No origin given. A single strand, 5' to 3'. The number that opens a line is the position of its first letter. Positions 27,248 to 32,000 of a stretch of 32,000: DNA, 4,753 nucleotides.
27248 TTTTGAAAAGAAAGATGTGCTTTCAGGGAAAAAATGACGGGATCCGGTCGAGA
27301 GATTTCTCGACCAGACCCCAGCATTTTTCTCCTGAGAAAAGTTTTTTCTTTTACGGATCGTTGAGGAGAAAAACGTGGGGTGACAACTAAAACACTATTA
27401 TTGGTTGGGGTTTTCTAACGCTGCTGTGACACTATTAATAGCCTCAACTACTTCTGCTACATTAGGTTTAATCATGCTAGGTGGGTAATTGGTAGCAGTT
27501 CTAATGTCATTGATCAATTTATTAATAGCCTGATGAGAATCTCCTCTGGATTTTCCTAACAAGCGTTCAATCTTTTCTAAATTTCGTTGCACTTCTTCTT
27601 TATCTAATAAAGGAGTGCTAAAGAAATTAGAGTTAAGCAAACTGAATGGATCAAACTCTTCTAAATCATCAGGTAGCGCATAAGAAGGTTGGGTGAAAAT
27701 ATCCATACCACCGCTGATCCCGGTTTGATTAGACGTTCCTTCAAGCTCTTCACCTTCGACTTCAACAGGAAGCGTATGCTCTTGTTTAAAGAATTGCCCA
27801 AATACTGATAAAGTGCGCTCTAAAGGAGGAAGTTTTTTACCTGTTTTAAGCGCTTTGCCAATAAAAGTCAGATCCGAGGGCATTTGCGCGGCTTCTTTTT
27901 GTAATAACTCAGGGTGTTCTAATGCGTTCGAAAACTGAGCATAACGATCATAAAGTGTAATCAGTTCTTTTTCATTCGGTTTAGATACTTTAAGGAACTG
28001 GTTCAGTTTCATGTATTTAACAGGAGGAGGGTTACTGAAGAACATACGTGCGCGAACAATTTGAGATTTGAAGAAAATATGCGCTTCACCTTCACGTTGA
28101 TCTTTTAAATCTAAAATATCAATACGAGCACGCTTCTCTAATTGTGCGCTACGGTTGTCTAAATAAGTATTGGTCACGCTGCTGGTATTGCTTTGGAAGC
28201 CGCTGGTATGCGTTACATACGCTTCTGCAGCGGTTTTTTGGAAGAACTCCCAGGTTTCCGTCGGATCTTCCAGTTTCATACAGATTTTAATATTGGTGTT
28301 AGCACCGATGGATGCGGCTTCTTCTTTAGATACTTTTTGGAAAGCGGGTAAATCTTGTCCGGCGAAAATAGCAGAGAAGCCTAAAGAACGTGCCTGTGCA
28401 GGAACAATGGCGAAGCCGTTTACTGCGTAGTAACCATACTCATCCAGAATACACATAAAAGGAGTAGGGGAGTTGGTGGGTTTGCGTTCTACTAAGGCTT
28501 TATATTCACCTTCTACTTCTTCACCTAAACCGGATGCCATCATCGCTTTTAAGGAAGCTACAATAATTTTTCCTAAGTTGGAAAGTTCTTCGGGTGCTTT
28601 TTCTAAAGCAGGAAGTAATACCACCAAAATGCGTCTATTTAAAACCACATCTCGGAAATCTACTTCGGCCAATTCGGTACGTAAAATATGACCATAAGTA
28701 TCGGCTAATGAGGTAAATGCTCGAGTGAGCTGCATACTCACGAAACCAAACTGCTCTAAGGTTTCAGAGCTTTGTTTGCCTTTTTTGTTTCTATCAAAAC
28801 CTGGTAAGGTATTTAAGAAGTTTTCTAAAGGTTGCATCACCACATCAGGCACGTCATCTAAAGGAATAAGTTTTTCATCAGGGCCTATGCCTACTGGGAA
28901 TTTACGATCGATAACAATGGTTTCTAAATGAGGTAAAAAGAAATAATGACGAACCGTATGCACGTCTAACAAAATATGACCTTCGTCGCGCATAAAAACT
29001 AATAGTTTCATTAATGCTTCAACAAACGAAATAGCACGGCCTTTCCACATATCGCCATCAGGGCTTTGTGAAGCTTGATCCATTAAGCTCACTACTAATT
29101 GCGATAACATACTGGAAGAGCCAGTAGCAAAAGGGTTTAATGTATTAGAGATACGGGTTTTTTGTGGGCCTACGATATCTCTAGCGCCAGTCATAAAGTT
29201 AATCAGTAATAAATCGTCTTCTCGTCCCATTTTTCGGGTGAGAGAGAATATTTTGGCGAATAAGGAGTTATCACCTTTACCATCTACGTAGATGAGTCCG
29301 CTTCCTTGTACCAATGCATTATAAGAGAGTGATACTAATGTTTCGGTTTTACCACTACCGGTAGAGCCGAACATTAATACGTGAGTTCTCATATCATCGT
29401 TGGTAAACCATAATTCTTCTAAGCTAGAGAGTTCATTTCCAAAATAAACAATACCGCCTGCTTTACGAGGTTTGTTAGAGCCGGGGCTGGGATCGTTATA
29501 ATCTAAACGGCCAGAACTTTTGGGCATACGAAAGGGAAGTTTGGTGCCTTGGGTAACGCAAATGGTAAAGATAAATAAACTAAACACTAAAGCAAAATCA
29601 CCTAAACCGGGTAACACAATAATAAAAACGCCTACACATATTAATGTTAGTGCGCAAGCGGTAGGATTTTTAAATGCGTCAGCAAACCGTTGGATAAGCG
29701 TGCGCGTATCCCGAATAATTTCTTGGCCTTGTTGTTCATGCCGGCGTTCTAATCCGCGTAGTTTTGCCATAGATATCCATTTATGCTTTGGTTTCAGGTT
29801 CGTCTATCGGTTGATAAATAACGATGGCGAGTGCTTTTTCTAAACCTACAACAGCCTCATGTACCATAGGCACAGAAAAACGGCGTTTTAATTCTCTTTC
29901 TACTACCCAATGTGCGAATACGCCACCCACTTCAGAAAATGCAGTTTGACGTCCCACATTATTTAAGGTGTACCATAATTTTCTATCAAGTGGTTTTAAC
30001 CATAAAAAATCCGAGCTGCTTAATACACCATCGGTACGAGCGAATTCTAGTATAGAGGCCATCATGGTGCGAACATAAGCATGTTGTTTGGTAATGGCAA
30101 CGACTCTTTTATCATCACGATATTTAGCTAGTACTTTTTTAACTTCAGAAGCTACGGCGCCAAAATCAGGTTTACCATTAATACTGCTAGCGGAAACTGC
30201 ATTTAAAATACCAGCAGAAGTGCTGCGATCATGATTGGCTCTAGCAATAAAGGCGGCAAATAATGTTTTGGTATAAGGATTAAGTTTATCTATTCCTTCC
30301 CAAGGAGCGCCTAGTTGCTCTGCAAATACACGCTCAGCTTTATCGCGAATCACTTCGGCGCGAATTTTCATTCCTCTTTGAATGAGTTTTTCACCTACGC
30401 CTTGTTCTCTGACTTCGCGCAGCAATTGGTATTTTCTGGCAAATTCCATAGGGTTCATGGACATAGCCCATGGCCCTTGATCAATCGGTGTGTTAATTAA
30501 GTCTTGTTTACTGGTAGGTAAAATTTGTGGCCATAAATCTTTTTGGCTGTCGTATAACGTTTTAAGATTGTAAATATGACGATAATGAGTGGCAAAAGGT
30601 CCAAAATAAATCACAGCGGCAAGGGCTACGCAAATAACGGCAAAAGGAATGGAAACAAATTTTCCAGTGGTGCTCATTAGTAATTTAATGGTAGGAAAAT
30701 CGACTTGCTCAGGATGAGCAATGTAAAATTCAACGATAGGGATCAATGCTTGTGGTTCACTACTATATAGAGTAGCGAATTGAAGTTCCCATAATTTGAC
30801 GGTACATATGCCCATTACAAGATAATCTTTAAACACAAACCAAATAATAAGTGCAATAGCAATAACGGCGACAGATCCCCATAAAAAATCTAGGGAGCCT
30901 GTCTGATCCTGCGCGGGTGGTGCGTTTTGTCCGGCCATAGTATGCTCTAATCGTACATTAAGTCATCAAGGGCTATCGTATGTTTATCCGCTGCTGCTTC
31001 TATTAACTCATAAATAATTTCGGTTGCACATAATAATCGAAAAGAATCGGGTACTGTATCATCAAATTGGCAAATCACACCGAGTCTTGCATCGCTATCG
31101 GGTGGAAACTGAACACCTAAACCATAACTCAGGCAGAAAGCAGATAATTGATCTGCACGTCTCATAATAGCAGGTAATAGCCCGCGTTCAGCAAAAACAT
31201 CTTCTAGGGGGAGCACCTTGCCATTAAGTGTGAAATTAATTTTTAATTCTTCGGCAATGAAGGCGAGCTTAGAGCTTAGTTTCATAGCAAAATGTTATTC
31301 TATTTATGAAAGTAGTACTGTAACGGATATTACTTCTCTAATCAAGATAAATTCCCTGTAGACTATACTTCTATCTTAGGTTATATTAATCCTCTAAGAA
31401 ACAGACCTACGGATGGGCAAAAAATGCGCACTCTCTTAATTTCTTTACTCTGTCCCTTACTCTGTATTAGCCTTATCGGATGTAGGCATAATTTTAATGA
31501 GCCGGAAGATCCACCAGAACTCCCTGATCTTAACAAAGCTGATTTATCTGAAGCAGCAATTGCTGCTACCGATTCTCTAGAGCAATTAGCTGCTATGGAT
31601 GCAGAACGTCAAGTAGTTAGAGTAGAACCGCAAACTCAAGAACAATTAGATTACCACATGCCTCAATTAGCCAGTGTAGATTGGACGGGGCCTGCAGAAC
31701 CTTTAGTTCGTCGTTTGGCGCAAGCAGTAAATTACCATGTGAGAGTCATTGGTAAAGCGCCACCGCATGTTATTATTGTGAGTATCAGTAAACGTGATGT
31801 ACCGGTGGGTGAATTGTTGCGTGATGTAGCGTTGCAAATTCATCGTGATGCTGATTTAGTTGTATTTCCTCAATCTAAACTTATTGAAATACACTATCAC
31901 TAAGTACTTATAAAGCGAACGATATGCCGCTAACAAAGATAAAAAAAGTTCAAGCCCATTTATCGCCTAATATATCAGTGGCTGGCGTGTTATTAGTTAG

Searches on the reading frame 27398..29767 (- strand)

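Call 73: search_protein_families(library=ncbifam, proteins=[window:27398-29767:-], max_evalue=0.001)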
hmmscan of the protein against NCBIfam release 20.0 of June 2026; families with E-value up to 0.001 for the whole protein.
window:27398-29767:- (789 aa): 6 families
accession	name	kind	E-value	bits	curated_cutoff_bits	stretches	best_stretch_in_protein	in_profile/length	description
NF041447.1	TrbC_conju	equivalog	4.7e-110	369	800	1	28-607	15-604/685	F-type conjugative transfer protein TrbC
TIGR03743.1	SXT_TraD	subfamily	5.3e-16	58.2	366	1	104-190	153-238/636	conjugative transfer system coupling protein TraD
NF045973.1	conju_CD1115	equivalog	4.9e-10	38.8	250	1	123-258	20-146/442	VirD4-like conjugal transfer protein, CD1115 family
NF041017.1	DNA_import_CedB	equivalog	1.8e-06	26.8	700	1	107-166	254-315/590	DNA import protein CedB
TIGR03754.1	conj_TOL_TraD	equivalog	2.6e-06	26.2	647.55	1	117-189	170-242/643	type IV conjugative transfer system coupling protein TraD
NF053655.1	CedD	equivalog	2.9e-05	23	600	1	121-176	215-270/527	DNA-translocating ATPase CedD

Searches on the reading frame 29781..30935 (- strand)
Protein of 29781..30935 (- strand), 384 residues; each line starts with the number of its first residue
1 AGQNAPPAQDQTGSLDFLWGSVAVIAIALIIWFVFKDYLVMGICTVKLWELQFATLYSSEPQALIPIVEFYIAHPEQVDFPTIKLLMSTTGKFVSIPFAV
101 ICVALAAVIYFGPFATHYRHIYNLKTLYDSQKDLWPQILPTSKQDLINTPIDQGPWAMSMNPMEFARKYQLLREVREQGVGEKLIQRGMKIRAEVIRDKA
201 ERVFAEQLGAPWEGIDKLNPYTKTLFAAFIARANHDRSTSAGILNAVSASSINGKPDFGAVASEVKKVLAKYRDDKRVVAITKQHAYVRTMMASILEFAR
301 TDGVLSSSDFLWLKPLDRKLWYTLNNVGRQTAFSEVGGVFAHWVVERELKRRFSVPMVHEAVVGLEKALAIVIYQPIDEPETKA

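Call 73: search_protein_families(library=ncbifam, proteins=[window:29781-30935:-], max_evalue=0.001)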
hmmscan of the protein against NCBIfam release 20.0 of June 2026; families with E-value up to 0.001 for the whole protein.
window:29781-30935:- (384 aa): 1 family
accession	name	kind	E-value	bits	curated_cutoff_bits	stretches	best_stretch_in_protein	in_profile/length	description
NF033890.1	DotM_IcmP_IVB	equivalog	3.7e-125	417.7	230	1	16-376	1-356/356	type IVB secretion system coupling complex protein DotM/IcmP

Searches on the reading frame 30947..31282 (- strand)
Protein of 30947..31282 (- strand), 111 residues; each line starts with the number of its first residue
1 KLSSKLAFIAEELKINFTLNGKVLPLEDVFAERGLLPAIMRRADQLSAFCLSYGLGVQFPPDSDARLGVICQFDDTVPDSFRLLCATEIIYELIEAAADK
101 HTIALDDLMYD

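Call 73: search_protein_families(library=ncbifam, proteins=[window:30947-31282:-], max_evalue=0.001)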
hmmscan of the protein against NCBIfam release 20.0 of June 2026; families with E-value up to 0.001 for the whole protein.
window:30947-31282:- (111 aa): 0 families

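Call 81: search_protein_families(library=pfam, proteins=[window:30947-31282:-], max_evalue=0.1)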
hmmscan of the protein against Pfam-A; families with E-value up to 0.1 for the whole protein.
window:30947-31282:- (111 aa): 1 family
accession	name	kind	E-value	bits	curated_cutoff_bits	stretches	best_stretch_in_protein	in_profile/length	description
PF12608.13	T4bSS_IcmS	-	6.6e-15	55.7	27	1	2-90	3-91/93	Type IVb secretion, IcmS, effector-recruitment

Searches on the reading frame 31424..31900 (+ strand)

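Call 73: search_protein_families(library=ncbifam, proteins=[window:31424-31900:+], max_evalue=0.001)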
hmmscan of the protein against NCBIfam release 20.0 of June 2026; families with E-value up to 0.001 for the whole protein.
window:31424-31900:+ (159 aa): 1 family
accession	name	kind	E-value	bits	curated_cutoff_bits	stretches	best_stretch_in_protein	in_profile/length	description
NF033882.1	T4SS_lipo_DotD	equivalog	1.7e-35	122.4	140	1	17-159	1-143/143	type IVB secretion system lipoprotein DotD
